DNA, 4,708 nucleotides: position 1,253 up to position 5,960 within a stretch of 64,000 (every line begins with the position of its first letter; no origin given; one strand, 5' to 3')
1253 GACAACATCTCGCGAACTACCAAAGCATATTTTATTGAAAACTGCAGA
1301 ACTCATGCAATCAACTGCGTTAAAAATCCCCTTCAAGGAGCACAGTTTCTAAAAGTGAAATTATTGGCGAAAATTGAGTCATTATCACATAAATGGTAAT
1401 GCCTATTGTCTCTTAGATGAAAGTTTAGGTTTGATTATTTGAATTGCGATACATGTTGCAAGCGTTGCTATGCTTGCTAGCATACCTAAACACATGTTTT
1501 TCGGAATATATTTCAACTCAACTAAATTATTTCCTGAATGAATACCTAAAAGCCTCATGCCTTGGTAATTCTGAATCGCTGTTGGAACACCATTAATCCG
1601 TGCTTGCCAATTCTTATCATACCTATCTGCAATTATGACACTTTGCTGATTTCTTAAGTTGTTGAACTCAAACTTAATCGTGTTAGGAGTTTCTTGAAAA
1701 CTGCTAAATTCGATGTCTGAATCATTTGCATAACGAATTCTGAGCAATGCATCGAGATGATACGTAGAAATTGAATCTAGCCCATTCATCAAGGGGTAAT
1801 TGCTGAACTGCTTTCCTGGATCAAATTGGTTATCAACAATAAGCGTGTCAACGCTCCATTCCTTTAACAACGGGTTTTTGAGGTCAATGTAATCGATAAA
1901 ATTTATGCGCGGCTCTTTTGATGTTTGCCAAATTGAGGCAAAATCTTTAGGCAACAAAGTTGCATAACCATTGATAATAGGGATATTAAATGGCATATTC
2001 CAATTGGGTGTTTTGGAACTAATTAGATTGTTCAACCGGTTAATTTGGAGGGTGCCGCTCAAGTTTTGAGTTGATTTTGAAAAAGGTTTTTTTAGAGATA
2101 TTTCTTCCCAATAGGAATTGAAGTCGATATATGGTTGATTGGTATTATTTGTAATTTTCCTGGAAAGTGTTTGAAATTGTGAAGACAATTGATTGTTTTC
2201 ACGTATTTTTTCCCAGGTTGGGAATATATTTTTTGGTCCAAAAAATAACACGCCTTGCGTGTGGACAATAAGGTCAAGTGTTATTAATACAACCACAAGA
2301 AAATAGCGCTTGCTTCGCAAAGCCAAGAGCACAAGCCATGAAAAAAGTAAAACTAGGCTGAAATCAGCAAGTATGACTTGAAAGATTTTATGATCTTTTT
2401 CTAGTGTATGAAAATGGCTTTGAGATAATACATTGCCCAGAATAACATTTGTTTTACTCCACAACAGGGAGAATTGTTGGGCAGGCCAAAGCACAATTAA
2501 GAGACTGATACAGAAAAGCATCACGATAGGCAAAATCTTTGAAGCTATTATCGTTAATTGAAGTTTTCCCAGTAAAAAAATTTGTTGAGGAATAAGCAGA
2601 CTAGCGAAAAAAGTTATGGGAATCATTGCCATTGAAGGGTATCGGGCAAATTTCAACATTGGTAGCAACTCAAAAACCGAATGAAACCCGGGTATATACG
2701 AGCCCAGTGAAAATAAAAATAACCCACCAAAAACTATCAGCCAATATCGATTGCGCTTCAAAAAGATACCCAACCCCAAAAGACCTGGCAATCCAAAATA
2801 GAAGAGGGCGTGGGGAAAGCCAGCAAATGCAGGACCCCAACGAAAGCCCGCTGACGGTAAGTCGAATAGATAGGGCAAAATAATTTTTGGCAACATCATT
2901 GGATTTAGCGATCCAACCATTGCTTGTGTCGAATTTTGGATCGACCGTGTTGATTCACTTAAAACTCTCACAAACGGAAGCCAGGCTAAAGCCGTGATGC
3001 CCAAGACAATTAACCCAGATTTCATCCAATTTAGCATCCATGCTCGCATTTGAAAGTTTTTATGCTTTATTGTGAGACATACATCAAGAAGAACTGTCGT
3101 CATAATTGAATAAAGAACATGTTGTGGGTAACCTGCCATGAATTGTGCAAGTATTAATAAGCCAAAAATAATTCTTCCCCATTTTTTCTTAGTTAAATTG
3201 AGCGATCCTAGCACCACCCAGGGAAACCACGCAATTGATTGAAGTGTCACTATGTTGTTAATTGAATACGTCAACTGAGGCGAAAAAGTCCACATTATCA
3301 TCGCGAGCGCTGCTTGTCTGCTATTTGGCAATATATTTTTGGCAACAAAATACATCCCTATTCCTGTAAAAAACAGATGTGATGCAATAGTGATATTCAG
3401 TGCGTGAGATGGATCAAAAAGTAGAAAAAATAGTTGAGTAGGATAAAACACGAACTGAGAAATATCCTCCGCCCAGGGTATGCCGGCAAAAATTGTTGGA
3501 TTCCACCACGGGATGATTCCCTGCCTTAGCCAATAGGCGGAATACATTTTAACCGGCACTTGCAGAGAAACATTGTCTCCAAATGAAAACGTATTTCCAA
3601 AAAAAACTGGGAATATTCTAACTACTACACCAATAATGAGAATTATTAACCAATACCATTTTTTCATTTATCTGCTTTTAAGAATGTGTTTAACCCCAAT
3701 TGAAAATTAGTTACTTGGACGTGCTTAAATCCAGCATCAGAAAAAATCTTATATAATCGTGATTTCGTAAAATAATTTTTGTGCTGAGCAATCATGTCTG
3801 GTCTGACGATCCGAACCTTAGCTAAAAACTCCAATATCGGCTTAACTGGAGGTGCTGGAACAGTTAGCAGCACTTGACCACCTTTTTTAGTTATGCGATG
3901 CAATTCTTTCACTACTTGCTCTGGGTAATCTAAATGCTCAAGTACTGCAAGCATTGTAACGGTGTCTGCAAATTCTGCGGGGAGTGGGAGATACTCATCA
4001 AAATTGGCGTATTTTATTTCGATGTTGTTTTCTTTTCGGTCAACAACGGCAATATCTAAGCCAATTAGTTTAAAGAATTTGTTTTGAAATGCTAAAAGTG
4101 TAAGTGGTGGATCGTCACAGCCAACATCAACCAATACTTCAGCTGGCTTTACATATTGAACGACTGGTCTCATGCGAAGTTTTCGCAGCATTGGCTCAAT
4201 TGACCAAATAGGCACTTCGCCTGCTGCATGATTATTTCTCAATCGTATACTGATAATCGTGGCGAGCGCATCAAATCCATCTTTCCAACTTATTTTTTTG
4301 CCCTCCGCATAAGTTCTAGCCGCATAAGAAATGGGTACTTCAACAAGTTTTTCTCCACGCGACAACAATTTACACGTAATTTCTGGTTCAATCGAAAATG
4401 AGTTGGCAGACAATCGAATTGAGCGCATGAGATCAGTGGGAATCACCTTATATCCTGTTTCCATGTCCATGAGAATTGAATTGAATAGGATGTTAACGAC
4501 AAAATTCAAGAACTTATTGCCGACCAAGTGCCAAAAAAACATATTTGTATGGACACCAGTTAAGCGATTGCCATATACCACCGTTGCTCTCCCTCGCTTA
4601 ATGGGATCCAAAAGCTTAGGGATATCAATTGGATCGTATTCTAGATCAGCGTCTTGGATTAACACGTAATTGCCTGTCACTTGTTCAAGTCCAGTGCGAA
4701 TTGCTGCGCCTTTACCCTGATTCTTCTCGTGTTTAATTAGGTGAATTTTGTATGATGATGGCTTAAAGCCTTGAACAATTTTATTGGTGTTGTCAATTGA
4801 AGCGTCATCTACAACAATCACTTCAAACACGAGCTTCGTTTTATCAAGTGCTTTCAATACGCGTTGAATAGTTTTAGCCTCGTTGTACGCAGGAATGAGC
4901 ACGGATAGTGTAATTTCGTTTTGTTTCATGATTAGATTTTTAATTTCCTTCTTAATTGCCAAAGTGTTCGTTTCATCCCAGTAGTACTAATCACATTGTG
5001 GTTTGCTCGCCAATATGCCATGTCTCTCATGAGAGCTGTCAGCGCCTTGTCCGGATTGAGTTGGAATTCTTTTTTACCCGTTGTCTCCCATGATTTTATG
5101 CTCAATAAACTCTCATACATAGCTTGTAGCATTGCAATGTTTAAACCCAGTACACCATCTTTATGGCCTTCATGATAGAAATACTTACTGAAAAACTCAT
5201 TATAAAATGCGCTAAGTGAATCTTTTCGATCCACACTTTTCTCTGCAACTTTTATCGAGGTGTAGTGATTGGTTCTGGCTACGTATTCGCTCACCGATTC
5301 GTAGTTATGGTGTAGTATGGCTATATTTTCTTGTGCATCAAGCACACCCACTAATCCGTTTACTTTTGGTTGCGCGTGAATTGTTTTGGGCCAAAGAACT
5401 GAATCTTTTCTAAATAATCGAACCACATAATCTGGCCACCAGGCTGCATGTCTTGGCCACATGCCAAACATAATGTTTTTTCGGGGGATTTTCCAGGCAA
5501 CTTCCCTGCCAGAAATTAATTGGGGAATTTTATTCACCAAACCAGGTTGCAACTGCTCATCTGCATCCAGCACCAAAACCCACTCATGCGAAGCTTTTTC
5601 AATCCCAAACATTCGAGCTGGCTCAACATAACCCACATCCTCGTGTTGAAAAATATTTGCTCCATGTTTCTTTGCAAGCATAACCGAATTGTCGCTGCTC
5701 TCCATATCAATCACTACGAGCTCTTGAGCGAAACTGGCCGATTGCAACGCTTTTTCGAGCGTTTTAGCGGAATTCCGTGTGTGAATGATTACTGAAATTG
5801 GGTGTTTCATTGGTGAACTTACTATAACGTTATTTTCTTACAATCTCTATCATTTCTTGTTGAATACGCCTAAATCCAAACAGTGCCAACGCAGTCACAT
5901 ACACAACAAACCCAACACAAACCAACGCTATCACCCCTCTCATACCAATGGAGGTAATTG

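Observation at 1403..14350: Ten-gene, translationally coupled envelope-glycosylation operon with four to five paralogous GT-C membrane enzymes.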

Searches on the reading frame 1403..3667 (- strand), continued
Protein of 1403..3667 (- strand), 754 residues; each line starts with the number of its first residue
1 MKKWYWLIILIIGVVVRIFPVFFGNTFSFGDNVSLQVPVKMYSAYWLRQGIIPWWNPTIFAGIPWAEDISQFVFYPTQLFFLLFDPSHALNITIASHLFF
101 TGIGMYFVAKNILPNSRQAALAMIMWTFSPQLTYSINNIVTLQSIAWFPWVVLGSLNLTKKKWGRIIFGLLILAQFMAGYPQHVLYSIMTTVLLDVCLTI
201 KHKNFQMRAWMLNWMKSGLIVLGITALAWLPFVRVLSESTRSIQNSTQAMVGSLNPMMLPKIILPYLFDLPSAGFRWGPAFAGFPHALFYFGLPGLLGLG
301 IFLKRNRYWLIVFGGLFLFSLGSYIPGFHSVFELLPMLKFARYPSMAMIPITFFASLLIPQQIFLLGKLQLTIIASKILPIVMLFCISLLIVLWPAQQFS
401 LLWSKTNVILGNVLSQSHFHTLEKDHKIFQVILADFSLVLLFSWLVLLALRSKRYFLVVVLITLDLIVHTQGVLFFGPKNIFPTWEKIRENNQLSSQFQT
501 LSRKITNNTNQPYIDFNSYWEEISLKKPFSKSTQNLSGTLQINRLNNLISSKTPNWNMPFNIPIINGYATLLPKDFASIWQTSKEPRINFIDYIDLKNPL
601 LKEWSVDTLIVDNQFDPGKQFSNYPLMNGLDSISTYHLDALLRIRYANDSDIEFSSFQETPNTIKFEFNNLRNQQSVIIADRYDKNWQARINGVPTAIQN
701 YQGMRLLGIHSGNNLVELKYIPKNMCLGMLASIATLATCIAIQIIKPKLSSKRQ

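Call 80: search_protein_families(library=pfam, proteins=[L013:12269-14416:-, L013:14484-16400:+, L013:16447-17895:+, L013:18588-20324:+, L013:20328-21950:-, L013:17931-18563:-], max_evalue=0.1)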
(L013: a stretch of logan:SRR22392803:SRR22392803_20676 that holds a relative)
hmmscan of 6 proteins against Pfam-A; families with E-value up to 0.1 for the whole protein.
L013:12269-14416:- (715 aa): 1 family
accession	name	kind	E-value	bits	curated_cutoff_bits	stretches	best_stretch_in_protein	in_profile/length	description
PF02369.22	Big_1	-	0.016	15.7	34.9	1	602-679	15-93/93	Bacterial Ig-like domain (group 1)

L013:14484-16400:+ (638 aa): 0 families

L013:16447-17895:+ (482 aa): 0 families

L013:18588-20324:+ (578 aa): 1 family
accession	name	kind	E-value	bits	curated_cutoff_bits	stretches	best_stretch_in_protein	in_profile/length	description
PF10131.15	PTPS_related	-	2.3e-07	30.1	26.4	1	103-411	23-301/621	6-pyruvoyl-tetrahydropterin synthase related domain; membrane protein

L013:20328-21950:- (540 aa): 2 families
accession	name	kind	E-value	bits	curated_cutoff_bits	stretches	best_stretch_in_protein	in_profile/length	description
PF20176.3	DUF6541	-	1.3e-05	24.1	29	1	72-307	195-411/646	Family of unknown function (DUF6541)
PF10131.15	PTPS_related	-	3.6e-05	22.9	26.4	1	47-372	10-306/621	6-pyruvoyl-tetrahydropterin synthase related domain; membrane protein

L013:17931-18563:- (210 aa): 0 families

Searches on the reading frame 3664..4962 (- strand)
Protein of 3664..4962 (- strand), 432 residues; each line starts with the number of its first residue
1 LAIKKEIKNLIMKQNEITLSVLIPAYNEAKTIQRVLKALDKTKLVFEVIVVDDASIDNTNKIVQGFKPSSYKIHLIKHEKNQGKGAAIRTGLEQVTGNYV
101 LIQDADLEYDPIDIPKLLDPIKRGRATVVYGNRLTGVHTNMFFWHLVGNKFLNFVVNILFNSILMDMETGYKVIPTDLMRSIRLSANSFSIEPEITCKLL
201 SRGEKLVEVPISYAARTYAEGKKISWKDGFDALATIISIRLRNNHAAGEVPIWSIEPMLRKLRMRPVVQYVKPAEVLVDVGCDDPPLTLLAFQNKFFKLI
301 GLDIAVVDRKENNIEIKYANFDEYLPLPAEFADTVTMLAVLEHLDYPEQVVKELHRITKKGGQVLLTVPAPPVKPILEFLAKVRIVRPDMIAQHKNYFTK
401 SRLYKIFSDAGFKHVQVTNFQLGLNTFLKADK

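Call 4: search_protein_families(library=pfam, proteins=[window:3664-4962:-], max_evalue=0.01)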
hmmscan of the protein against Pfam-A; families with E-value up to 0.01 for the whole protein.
window:3664-4962:- (432 aa): 8 families
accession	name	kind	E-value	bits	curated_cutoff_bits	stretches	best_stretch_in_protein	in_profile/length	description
PF00535.33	Glycos_transf_2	-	6.3e-36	124.3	23.3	1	20-161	1-138/168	Glycosyl transferase family 2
PF13489.12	Methyltransf_23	-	2.1e-17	63.8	27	1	273-416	22-163/164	Methyltransferase domain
PF08241.18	Methyltransf_11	-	2e-10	41.6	21.2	1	279-365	2-94/95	Methyltransferase domain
PF10111.15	Glyco_tranf_2_2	-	1.6e-06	28.3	27.3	1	20-107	1-92/276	Glycosyltransferase like family 2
PF13641.12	Glyco_tranf_2_3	-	3.2e-05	24.5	27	1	19-122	3-112/230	Glycosyltransferase like family 2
PF08242.18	Methyltransf_12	-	0.00013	23.1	30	1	327-363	64-97/98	Methyltransferase domain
PF13649.12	Methyltransf_25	-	0.00017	22.6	27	1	310-362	44-97/97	Methyltransferase domain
PF13847.12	Methyltransf_31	-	0.0095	16.1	27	0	311-410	46-144/145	Methyltransferase domain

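Call 5: search_protein_families(library=ncbifam, proteins=[window:3664-4962:-], max_evalue=0.01)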
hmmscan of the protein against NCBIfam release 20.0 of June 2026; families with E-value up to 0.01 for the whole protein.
window:3664-4962:- (432 aa): 36 families (the best 25 are shown)
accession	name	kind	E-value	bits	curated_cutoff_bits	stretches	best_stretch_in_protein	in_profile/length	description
TIGR04182.1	glyco_TIGR04182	equivalog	7.7e-40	137.1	325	1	20-244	3-222/293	S-layer glycoprotein N-glycosyltransferase AglJ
NF041391.1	DPhHxTase_Halo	equivalog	5.1e-19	68.1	375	1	25-231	3-200/213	dolichyl-phosphate hexose transferase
NF047588.1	GlcsyltransPgfSStrep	equivalog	2.6e-17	63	500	1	18-174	2-159/308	glycosyltransferase PgfS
TIGR03937.1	PgaC_IcaA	equivalog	9.2e-17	61.1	422.3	1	11-109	39-138/407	poly-beta-1,6-N-acetyl-D-glucosamine synthase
NF041875.1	EPS_EpsD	equivalog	1.6e-16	60.6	370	1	19-132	1-115/325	exopolysaccharide biosynthesis glycosyltransferase EpsD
NF007482.0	PRK10073.1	equivalog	4e-16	58.9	423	1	12-119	1-108/334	glycosyltransferase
NF010496.0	PRK13915.1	equivalog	1.5e-15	57.1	262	1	6-121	20-142/307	glucosyl-3-phosphoglycerate synthase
NF058614.1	PPMAGASynPpgS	equivalog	1e-14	54.5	370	1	21-232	4-215/226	polyprenyl-phospho-N-acetylgalactosaminyl synthase PpgS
NF007986.1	PRK10714.1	equivalog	1.4e-14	53.8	529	1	18-128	7-122/316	undecaprenyl-phosphate 4-deoxy-4-formamido-L-arabinose transferase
NF047683.1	TeichurnBiosyTuaG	equivalog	5.2e-14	52.5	400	1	12-119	1-109/252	teichuronic acid biosynthesis protein TuaG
TIGR03965.1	mycofact_glyco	equivalog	8.9e-14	51.2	280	1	17-127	74-185/467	mycofactocin biosynthesis glycosyltransferase MftF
TIGR04283.1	glyco_like_mftF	equivalog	7.2e-12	45.4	182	1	19-110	1-86/221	TIGR04283 family arsenosugar biosynthesis glycosyltransferase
NF038302.1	EPS_HpsE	equivalog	3e-11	42.9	300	1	18-106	2-96/307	hormogonium polysaccharide biosynthesis glycosyltransferase HpsE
NF050050.1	ProtGlycPglI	equivalog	3.7e-10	39.7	500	1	18-132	3-118/306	GalNAc(5)-diNAcBac-PP-undecaprenol beta-1,3-glucosyltransferase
NF053739.1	GlytfEpsEBac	equivalog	7.9e-10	38.2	450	1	19-106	3-92/265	glycosyltransferase EpsE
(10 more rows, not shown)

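Call 51: search_solved_structures(query=window:3664-4929:-, max_evalue=0.001)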
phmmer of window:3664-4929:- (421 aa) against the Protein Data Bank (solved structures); distinct sequences matched with E-value up to 0.001: 33.
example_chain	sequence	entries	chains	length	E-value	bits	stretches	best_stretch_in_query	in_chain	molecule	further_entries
5mlz_A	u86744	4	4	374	6.1e-21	77.8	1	6-224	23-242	Dolichol monophosphate mannose synthase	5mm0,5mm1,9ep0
2z87_A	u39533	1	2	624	2.5e-18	69.2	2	8-114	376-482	Chondroitin synthase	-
2z86_A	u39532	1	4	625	2.5e-18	69.2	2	8-114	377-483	Chondroitin synthase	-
9hwj_A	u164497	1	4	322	6e-12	48.2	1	8-211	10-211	Undecaprenyl-phosphate 4-deoxy-4-formamido-L-arabinose transferase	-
5ekp_C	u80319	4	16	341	7.5e-12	47.9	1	5-123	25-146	Uncharacterized glycosyltransferase sll0501 | Glycosyltransferase sll0501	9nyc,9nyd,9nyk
5eke_A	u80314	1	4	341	7.6e-12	47.9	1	5-123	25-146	Uncharacterized glycosyltransferase sll0501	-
9nye_A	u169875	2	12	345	7.7e-12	47.8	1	5-123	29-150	Glycosyltransferase sll0501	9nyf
9bhc_C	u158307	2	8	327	1.2e-10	43.9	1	8-209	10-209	Undecaprenyl-phosphate 4-deoxy-4-formamido-L-arabinose transferase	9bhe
8vxh_A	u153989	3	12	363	1.6e-10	43.5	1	8-163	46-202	Undecaprenyl-phosphate 4-deoxy-4-formamido-L-arabinose transferase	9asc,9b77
3bcv_A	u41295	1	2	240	3.7e-10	42.3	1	8-98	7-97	Putative glycosyltransferase protein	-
5hea_A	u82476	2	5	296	8.8e-09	37.8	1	7-96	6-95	Putative glycosyltransferase (GalT1)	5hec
5tze_C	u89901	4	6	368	4.6e-08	35.4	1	8-95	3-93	Glycosyl transferase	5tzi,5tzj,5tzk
7pdo_A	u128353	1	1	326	5.9e-08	35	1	7-111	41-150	Glucosyl-3-phosphoglycerate synthase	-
7p5l_A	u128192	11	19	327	6e-08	35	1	7-111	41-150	Glucosyl-3-phosphoglycerate synthase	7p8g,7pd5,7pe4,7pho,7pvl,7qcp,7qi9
5tz8_A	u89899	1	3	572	7.7e-08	34.7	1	8-95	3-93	Glycosyl transferase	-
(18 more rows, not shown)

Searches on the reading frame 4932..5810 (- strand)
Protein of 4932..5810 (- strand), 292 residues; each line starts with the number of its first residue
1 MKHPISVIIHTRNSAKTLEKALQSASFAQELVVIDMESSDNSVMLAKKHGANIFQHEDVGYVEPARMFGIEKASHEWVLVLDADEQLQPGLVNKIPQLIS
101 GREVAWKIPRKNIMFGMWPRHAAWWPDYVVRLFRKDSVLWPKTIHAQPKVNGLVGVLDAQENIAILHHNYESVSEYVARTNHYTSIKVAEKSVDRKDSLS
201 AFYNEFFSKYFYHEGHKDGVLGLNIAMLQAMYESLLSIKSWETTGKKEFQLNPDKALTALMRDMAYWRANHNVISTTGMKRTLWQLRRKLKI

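Call 4: search_protein_families(library=pfam, proteins=[window:4932-5810:-], max_evalue=0.01)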
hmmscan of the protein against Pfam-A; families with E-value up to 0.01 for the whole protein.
window:4932-5810:- (292 aa): 3 families
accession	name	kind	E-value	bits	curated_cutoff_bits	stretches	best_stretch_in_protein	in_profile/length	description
PF00535.33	Glycos_transf_2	-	9.5e-14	52.1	23.3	1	6-123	1-130/168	Glycosyl transferase family 2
PF10111.15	Glyco_tranf_2_2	-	0.0005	20.1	27.3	1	6-103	1-110/276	Glycosyltransferase like family 2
PF13704.12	Glyco_tranf_2_4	-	0.0055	17.6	27.5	0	12-86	1-83/98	Glycosyl transferase family 2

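Call 5: search_protein_families(library=ncbifam, proteins=[window:4932-5810:-], max_evalue=0.01)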
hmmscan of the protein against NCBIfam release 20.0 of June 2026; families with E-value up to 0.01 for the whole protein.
window:4932-5810:- (292 aa): 9 families
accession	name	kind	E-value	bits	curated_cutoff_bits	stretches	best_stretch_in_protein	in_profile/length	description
TIGR04283.1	glyco_like_mftF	equivalog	3.2e-10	40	182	1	5-107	1-105/221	TIGR04283 family arsenosugar biosynthesis glycosyltransferase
TIGR04182.1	glyco_TIGR04182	equivalog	1.6e-06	27.7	325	1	5-95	2-93/293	S-layer glycoprotein N-glycosyltransferase AglJ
NF007482.0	PRK10073.1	equivalog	5.4e-06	25.6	423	1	4-95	7-106/334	glycosyltransferase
NF010496.0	PRK13915.1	equivalog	8.1e-06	25.1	262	1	3-59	31-94/307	glucosyl-3-phosphoglycerate synthase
NF041875.1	EPS_EpsD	equivalog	0.00011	21.7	370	1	5-94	1-99/325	exopolysaccharide biosynthesis glycosyltransferase EpsD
NF047683.1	TeichurnBiosyTuaG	equivalog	0.0028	17.3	400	1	3-106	6-118/252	teichuronic acid biosynthesis protein TuaG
NF047588.1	GlcsyltransPgfSStrep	equivalog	0.0056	15.9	500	0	16-95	21-106/308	glycosyltransferase PgfS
NF045692.1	OglycostaseCruG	equivalog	0.0058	15.6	600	0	5-97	43-150/386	2'-O-glycosyltransferase CruG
NF038299.1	EPS_HpsN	equivalog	0.0078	15.2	425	0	5-94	3-101/317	hormogonium polysaccharide biosynthesis glycosyltransferase HpsN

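Call 62: search_solved_structures(query=window:4932-5810:-, max_evalue=0.01)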
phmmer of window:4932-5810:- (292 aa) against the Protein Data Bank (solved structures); distinct sequences matched with E-value up to 0.01: 1.
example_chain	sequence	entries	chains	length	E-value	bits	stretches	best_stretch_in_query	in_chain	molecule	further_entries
22ao_A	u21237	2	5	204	1.4e-06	31.2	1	5-148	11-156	GmaR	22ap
